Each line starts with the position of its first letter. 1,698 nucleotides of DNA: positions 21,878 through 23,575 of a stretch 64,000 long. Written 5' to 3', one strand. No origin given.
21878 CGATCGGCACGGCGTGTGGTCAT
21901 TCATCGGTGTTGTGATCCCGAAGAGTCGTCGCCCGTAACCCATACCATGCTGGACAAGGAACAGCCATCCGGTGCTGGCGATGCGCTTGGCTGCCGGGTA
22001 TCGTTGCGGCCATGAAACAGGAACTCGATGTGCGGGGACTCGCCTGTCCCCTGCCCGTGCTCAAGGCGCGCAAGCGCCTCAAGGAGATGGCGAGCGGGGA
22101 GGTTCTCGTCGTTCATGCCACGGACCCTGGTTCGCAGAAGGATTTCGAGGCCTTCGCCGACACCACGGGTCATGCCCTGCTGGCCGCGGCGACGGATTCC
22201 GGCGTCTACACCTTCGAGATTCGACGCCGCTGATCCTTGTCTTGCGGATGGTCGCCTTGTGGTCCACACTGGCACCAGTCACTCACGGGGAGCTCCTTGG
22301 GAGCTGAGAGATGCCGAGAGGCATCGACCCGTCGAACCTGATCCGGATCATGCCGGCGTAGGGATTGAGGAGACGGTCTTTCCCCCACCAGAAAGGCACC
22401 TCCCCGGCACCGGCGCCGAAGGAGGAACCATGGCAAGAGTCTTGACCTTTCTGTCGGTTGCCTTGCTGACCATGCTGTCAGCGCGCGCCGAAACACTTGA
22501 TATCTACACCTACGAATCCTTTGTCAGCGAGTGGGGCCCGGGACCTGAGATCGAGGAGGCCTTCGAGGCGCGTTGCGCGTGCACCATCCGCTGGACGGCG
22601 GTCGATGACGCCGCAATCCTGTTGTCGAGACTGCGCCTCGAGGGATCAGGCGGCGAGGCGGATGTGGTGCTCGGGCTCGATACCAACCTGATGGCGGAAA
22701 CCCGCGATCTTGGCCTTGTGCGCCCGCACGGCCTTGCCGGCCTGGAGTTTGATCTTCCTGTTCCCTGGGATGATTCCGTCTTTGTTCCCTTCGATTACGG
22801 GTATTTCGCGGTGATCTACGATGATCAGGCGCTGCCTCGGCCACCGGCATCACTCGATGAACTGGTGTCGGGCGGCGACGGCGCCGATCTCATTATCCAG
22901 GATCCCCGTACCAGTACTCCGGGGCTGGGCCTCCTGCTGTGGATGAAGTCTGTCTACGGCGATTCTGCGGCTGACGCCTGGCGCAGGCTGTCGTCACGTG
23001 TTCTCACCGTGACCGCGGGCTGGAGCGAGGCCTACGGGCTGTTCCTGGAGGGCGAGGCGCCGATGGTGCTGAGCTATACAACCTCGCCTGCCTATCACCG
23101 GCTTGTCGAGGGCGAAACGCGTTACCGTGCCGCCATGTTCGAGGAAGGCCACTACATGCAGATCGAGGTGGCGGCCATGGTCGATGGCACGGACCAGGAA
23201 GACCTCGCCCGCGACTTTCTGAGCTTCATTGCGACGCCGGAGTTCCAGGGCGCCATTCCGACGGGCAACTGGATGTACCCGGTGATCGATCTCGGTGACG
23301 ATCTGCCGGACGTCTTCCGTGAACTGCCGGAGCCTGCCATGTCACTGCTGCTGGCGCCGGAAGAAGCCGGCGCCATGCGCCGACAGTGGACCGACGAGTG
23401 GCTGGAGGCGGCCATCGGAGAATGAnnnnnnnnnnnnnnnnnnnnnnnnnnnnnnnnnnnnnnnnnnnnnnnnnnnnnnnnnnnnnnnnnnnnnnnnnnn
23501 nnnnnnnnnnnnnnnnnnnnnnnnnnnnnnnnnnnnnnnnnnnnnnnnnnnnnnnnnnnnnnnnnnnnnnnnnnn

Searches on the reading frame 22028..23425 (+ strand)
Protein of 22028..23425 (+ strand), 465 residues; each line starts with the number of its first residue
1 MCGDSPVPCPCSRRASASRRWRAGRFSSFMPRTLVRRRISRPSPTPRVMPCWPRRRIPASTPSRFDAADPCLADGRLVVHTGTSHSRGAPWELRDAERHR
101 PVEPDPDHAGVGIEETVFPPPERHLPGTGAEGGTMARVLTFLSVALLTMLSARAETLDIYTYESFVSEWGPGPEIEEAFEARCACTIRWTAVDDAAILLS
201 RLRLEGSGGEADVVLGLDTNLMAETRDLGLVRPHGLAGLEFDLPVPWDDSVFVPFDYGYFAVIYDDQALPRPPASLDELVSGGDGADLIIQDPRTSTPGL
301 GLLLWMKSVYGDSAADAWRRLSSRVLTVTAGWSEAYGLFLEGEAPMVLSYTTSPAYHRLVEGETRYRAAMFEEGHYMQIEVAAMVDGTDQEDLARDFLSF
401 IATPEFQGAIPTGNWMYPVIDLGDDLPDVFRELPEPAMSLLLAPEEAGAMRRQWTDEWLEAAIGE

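Call 75: search_protein_families(library=pfam, proteins=[window:22028-23425:+], max_evalue=0.00001)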
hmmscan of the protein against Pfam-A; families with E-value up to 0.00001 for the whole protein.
window:22028-23425:+ (465 aa): 3 families
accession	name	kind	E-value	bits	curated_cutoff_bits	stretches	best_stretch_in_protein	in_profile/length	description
PF01547.30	SBP_bac_1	-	6.1e-12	46.6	26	1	178-407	16-306/307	Bacterial extracellular solute-binding protein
PF13531.11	SBP_bac_11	-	9.9e-08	32.5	25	1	174-409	15-220/227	Bacterial extracellular solute-binding protein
PF13343.11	SBP_bac_6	-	9.6e-07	29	24.6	1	245-438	50-233/245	Bacterial extracellular solute-binding protein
